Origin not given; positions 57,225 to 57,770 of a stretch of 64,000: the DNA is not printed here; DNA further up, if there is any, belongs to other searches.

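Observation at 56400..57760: AT-rich islet carrying a Crp/Fnr-family regulator convergent with an unknown 82-aa ORF: probable horizontally acquired regulatory cassette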

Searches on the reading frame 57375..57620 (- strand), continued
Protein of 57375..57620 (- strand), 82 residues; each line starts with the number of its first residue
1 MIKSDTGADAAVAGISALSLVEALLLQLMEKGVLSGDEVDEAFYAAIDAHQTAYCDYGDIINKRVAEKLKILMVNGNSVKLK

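Call 53: search_dna_similar(query=P0255, collection=plasmids, mode=protein, max_evalue=0.001, max_rows=40)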
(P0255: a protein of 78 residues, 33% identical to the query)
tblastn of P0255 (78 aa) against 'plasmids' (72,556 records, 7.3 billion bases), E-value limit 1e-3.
Records with a match: 24; places in all: 29; records where one place covers at least 80% of the query: 22.
Best place of each record, by identity: 60-80% 16; <60% 8.
By first word of the organism name: Paracoccus 3; Roseibium 3; Cereibacter 3; Phaeobacter 2; Alloyangia 2; Azospirillum 2; Pseudosulfitobacter 1; Pseudohalocynthiibacter 1; Ruegeria 1; Roseovarius 1; and 5 more.
By predicted mobility (MOB-suite, as given by PLSDB): non-mobilizable 13; conjugative 6; mobilizable 5.
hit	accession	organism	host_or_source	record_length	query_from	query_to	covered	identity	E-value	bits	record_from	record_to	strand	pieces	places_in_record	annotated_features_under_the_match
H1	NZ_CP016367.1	Phaeobacter porticola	cell culture,barnacle at wood pile-on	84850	1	77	99%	71.4%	3e-27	109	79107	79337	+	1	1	hypothetical protein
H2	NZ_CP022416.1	Pseudosulfitobacter pseudonitzschiae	Skeletonema marinoi strain RO5AC,Cell ...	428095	1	77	99%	67.5%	5e-25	102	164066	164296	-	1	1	hypothetical protein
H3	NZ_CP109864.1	Paracoccus aminovorans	bacteria,human fecal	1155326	1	77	99%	66.2%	5e-26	105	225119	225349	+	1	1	record has no annotation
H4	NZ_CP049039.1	Pseudohalocynthiibacter aestuariivivens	pure culutre,Seawater recirculating ...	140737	5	77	94%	69.9%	9e-25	102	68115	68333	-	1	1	hypothetical protein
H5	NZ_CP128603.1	Roseibium aggregatum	cell culture,marine biofilms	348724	1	77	99%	64.9%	2e-25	103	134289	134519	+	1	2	hypothetical protein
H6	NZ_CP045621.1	Roseibium aggregatum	-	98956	1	77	99%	64.9%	2e-25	103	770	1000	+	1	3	hypothetical protein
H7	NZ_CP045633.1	Roseibium aggregatum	-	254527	1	77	99%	64.9%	5e-25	102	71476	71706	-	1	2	hypothetical protein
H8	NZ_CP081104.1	Ruegeria conchae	-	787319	1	77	99%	64.9%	2e-22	96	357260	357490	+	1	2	hypothetical protein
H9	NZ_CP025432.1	Paracoccus zhejiangensis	single cell,sludge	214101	1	77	99%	63.6%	8e-24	99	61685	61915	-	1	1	hypothetical protein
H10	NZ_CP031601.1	Roseovarius indicus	pure culture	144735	1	77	99%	63.6%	9e-23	96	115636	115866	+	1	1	hypothetical protein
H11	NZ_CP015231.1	Tritonibacter mobilis F1926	cell culture,seawater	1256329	1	77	99%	62.3%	5e-24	100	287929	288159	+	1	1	record has no annotation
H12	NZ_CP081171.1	Phaeobacter inhibens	-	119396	6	77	92%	65.3%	2e-22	96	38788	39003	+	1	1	hypothetical protein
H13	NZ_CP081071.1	Leisingera caerulea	-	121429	1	77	99%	59.7%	2e-20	89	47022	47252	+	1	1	hypothetical protein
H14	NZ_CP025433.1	Paracoccus zhejiangensis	single cell,sludge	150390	1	77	99%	58.4%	1e-14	73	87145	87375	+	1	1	hypothetical protein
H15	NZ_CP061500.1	Roseicitreum antarcticum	Intertidal sediment,Sandy intertidal ...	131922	8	78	91%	60.6%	3e-19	86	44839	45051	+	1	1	hypothetical protein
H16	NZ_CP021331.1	Maritalea myrionectae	pure culture,Lava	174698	5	77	94%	58.7%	2e-17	81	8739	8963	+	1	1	hypothetical protein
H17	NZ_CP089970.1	Cereibacter azotoformans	Owen's River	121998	6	75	90%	60.0%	3e-16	78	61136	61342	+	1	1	hypothetical protein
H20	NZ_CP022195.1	Alloyangia pacifica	cell culture,oil-contaminated sediment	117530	1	71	91%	50.0%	1e-12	68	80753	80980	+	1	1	hypothetical protein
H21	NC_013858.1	Azospirillum sp. B510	-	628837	3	76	95%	38.0%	5e-5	46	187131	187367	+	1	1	hypothetical protein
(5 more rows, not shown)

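Call 54: search_dna_similar(query=window:57375-57620:-, collection=plasmids, mode=protein, max_evalue=0.001, max_rows=40)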
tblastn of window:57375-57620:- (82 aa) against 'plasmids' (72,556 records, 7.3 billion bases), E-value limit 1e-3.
No match.

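Call 55: get_annotated_region(hit=H1, flank=2500)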
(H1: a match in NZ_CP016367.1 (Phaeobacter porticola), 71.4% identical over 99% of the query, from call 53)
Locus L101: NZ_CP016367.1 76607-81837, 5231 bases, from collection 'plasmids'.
description: Phaeobacter porticola strain P97 plasmid pP97_c, complete sequence
organism: Phaeobacter porticola (NCBI taxid 1844006)
taxonomy: Bacteria; Pseudomonadota; Alphaproteobacteria; Rhodobacterales; Roseobacteraceae; Phaeobacter; Phaeobacter porticola
host: -; source: cell culture,barnacle at wood pile-on; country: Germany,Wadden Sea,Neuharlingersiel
typing (MOB-suite, as given by PLSDB): mobilizable; replicon rep_cluster_613; relaxase MOBP
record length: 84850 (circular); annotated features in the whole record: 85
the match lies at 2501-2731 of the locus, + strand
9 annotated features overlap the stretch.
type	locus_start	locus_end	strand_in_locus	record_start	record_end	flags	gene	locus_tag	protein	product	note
CDS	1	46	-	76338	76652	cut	-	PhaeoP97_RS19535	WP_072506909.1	hypothetical protein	-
CDS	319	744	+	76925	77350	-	-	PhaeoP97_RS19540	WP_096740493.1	hypothetical protein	-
CDS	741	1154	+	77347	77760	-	-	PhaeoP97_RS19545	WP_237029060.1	hypothetical protein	-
CDS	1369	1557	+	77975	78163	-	-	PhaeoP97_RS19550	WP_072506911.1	hypothetical protein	-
CDS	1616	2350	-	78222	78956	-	-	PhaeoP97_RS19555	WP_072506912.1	Crp/Fnr family transcriptional regulator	GO:0006355 - regulation of DNA-templated transcription [Evidence IEA]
CDS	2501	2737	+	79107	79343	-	-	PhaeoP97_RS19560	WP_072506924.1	hypothetical protein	-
CDS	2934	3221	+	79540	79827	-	-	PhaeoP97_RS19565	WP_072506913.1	co-chaperone GroES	-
CDS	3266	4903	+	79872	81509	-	groL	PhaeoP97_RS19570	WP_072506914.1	chaperonin GroEL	GO:0006457 - protein folding [Evidence IEA]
CDS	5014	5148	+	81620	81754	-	-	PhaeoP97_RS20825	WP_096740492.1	hypothetical protein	-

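Call 56: get_annotated_region(hit=H5, flank=2500)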
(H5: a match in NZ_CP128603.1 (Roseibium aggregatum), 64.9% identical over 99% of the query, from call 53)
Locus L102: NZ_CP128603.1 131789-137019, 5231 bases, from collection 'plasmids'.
description: Roseibium aggregatum strain S1616 plasmid unnamed2, complete sequence
organism: Roseibium aggregatum (NCBI taxid 187304)
taxonomy: Bacteria; Pseudomonadota; Alphaproteobacteria; Hyphomicrobiales; Stappiaceae; Roseibium; Roseibium aggregatum
host: -; source: cell culture,marine biofilms; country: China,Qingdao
typing (MOB-suite, as given by PLSDB): non-mobilizable
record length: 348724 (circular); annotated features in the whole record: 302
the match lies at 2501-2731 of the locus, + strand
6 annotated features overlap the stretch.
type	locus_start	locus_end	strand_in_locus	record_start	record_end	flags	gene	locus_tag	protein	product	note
CDS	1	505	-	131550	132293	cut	-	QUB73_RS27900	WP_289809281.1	transglutaminase family protein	-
CDS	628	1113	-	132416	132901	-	-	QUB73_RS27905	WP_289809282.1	hypothetical protein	-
CDS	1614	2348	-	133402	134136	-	-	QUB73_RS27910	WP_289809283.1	Crp/Fnr family transcriptional regulator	GO:0006355 - regulation of DNA-templated transcription [Evidence IEA]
CDS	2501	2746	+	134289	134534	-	-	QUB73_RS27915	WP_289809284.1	hypothetical protein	-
CDS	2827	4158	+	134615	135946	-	nhaA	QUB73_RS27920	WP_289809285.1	Na+/H+ antiporter NhaA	GO:1902600 - proton transmembrane transport [Evidence IEA]; GO:0006814 - sodium ion transport [Evidence IEA]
CDS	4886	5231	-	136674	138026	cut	repC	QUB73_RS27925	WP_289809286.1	replication initiation protein RepC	-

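Call 57: get_annotated_region(hit=H9, flank=2500)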
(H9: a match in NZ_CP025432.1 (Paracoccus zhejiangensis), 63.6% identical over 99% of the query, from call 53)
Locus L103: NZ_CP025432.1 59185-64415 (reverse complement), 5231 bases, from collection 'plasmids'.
description: Paracoccus zhejiangensis strain J6 plasmid pPZ02, complete sequence
organism: Paracoccus zhejiangensis (NCBI taxid 1077935)
taxonomy: Bacteria; Pseudomonadota; Alphaproteobacteria; Rhodobacterales; Paracoccaceae; Paracoccus; Paracoccus zhejiangensis
host: -; source: single cell,sludge; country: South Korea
typing (MOB-suite, as given by PLSDB): mobilizable; replicon rep_cluster_517; relaxase MOBP
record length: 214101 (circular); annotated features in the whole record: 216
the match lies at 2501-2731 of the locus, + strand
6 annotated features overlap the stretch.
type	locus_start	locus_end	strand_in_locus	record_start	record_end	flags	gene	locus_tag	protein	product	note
CDS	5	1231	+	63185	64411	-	-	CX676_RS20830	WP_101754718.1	IS256 family transposase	-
CDS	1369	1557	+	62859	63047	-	-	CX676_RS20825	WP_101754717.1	hypothetical protein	-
CDS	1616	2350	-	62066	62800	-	-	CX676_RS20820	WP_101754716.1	Crp/Fnr family transcriptional regulator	GO:0006355 - regulation of DNA-templated transcription [Evidence IEA]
CDS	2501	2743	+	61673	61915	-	-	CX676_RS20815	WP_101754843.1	hypothetical protein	-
CDS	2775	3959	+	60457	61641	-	-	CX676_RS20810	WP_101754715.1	fatty acid desaturase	GO:0006633 - fatty acid biosynthetic process [Evidence IEA]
CDS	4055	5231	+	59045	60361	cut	nhaA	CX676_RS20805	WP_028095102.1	Na+/H+ antiporter NhaA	GO:1902600 - proton transmembrane transport [Evidence IEA]; GO:0006814 - sodium ion transport [Evidence IEA]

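Call 58: get_annotated_region(hit=H16, flank=2500)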
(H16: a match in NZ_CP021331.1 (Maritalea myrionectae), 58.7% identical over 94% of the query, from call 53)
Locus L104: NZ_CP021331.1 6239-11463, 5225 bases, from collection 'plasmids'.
description: Maritalea myrionectae strain HL2708#5 plasmid pHL2708X3, complete sequence
organism: Maritalea myrionectae (NCBI taxid 454601)
taxonomy: Bacteria; Pseudomonadota; Alphaproteobacteria; Hyphomicrobiales; Devosiaceae; Maritalea; Maritalea myrionectae
host: -; source: pure culture,Lava; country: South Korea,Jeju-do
typing (MOB-suite, as given by PLSDB): mobilizable; relaxase MOBF
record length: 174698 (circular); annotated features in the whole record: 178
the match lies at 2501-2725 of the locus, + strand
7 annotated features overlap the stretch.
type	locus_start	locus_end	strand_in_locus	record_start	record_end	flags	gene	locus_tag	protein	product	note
CDS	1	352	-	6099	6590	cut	-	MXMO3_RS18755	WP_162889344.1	hypothetical protein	-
CDS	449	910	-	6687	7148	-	-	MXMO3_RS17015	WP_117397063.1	hypothetical protein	-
CDS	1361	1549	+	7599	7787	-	-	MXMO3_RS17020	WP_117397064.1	hypothetical protein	-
CDS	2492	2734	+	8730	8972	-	-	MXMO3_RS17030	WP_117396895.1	hypothetical protein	-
CDS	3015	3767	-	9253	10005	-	-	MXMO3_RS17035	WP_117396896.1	alpha/beta fold hydrolase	-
CDS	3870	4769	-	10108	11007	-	-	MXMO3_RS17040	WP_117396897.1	LysR family transcriptional regulator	GO:0006355 - regulation of DNA-templated transcription [Evidence IEA]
CDS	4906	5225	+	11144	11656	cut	-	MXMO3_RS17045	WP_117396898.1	TRAP transporter small permease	GO:0015740 - C4-dicarboxylate transport [Evidence IEA]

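Call 59: get_annotated_region(hit=H17, flank=2500)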
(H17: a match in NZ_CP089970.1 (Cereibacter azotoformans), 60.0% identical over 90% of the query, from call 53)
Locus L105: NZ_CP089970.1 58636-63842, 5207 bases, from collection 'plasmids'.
description: Cereibacter azotoformans strain ORIO plasmid pORIO4, complete sequence
organism: Cereibacter azotoformans (NCBI taxid 43057)
taxonomy: Bacteria; Pseudomonadota; Alphaproteobacteria; Rhodobacterales; Paracoccaceae; Cereibacter; Cereibacter azotoformans
host: -; source: Owen's River; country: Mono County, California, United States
typing (MOB-suite, as given by PLSDB): non-mobilizable; replicon rep_cluster_369
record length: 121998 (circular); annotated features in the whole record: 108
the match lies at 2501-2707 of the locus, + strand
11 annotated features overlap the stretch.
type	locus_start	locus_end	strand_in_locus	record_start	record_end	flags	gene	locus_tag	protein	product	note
CDS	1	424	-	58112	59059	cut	-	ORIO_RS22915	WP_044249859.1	iron chelate uptake ABC transporter family permease subunit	-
CDS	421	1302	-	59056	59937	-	-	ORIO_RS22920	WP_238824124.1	siderophore ABC transporter substrate-binding protein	-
CDS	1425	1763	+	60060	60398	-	-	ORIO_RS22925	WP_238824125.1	DUF2218 domain-containing protein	-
CDS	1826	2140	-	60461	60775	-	-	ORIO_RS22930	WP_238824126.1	hypothetical protein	-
CDS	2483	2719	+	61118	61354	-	-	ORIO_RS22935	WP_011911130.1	hypothetical protein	-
CDS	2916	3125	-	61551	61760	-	-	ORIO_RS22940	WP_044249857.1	hypothetical protein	-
CDS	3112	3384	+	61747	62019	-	-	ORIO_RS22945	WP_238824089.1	hypothetical protein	-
CDS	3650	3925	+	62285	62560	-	-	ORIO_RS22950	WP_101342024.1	hypothetical protein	-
CDS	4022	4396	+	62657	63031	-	-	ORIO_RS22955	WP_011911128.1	hypothetical protein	-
CDS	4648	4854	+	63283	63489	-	-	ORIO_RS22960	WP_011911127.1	cold-shock protein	-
CDS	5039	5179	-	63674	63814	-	-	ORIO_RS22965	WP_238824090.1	hypothetical protein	-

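Call 60: get_annotated_region(hit=H21, flank=2500)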
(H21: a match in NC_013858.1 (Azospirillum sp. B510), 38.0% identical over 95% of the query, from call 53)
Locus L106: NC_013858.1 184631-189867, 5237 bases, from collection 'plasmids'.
description: Azospirillum sp. B510 plasmid pAB510d, complete sequence
organism: Azospirillum sp. B510 (NCBI taxid 137722)
taxonomy: Bacteria; Pseudomonadota; Alphaproteobacteria; Rhodospirillales; Azospirillaceae; Azospirillum; Azospirillum sp. B510
host: -; source: -; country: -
typing (MOB-suite, as given by PLSDB): non-mobilizable
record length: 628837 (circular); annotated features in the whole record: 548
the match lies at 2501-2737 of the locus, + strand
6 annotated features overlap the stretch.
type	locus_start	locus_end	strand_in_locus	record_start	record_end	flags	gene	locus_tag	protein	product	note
CDS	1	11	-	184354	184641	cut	paaB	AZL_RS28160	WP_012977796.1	1,2-phenylacetyl-CoA epoxidase subunit PaaB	GO:0010124 - phenylacetate catabolic process [Evidence IEA]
CDS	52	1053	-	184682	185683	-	paaA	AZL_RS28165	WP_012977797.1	1,2-phenylacetyl-CoA epoxidase subunit PaaA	GO:0010124 - phenylacetate catabolic process [Evidence IEA]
CDS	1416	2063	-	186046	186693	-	-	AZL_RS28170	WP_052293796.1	Crp/Fnr family transcriptional regulator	GO:0006355 - regulation of DNA-templated transcription [Evidence IEA]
CDS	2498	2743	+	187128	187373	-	-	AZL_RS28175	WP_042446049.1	hypothetical protein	-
CDS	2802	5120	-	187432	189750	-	-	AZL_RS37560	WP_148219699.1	ATP-binding protein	-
CDS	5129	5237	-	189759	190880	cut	-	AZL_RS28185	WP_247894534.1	ABC transporter substrate-binding protein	-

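Call 61: search_protein_families(library=pfam, alignment_id=A3, max_evalue=0.05)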
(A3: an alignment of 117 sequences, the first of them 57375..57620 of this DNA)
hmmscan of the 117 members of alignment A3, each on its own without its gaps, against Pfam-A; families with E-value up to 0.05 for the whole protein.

A. member 1, window:57375-57620:- (82 aa): 0 families

B. families by the number of members that match (of 117 scanned): 10 families
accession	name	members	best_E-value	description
PF12467.13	CMV_1a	3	0.0038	Cucumber mosaic virus 1a protein family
PF04963.19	Sigma54_CBD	2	0.0015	Sigma-54 factor, core binding domain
PF04118.20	Dopey_N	2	0.036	Dopey, N-terminal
PF25715.1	Mycobacteriophage_Gp67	1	0.0048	Mycobacteriophage L5 Gene 67 protein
PF01850.27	PIN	1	0.015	PIN domain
PF08681.18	TacA1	1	0.015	Antitoxin TacA 1-like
PF24215.1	H_T_assoc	1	0.019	Phage head to tail associated domain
PF22746.1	SHOCT-like_DUF2089-C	1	0.024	SHOCT-like domain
PF17727.6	CtsR_C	1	0.029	CtsR C-terminal dimerization domain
PF08473.17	VGCC_alpha2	1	0.035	Neuronal voltage-dependent calcium channel alpha 2acd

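Call 64: find_encoding_contigs(protein=P0122, flank=4000, max_places=3)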
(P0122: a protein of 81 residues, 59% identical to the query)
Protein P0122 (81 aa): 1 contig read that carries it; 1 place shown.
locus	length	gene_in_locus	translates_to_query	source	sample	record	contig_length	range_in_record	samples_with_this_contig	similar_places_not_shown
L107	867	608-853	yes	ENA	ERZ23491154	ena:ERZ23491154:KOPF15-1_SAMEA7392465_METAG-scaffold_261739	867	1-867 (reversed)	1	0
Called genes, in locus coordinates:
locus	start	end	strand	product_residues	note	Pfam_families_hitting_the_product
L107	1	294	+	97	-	?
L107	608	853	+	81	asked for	-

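Call 84: search_solved_structures(query=A3, max_evalue=1)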
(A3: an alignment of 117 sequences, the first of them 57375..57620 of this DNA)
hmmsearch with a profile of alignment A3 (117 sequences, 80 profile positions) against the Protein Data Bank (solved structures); distinct sequences matched with E-value up to 1: 6.
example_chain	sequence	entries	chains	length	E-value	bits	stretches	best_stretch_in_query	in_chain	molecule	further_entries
7udl_A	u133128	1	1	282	0.0014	21.8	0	33-59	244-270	Designed helical repeat protein (DHR) RPB_PLP1_R6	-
7udm_A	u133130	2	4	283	0.0014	21.8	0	33-59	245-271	Designed helical repeat protein (DHR) RPB_PLP1_R6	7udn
1wer_A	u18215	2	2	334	0.027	17.7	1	16-75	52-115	P120GAP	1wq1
8bos_G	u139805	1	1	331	0.027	17.7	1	16-75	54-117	Ras GTPase-activating protein 1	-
9bz4_A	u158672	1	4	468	0.041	17.1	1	16-75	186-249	Ras GTPase-activating protein 1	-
4cvn_A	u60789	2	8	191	0.55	13.5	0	34-72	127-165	PUTATIVE ADENYLATE KINASE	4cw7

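Call 88: get_annotated_region(hit=H2, flank=2000)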
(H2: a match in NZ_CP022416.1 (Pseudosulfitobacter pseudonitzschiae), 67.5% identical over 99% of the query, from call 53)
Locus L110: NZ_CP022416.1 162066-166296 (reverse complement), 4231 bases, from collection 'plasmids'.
description: Pseudosulfitobacter pseudonitzschiae strain SMR1 plasmid pSMR1-1, complete sequence
organism: Pseudosulfitobacter pseudonitzschiae (NCBI taxid 1402135)
taxonomy: Bacteria; Pseudomonadota; Alphaproteobacteria; Rhodobacterales; Roseobacteraceae; Pseudosulfitobacter; Pseudosulfitobacter pseudonitzschiae
host: -; source: Skeletonema marinoi strain RO5AC,Cell culture,Top-layer sediments; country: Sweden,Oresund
typing (MOB-suite, as given by PLSDB): mobilizable; relaxase MOBP
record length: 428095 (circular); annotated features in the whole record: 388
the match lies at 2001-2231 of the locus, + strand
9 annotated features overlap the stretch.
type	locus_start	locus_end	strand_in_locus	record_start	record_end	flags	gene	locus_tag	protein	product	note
CDS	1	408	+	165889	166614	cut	-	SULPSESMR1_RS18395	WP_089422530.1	DUF1428 domain-containing protein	-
CDS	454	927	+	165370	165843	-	-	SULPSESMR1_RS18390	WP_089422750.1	VOC family protein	-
CDS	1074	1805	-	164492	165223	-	-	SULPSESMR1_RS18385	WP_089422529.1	Crp/Fnr family transcriptional regulator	GO:0006355 - regulation of DNA-templated transcription [Evidence IEA]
CDS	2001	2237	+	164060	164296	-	-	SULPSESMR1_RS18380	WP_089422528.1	hypothetical protein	-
CDS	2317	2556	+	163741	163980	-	-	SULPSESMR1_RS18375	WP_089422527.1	hypothetical protein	-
CDS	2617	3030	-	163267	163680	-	-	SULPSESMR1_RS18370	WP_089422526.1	cupin domain-containing protein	-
CDS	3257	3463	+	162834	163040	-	-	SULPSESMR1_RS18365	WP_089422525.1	hypothetical protein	-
CDS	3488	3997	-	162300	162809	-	-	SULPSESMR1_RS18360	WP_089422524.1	Lrp/AsnC family transcriptional regulator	-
CDS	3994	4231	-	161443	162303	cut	-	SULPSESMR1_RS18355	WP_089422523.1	VOC family protein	-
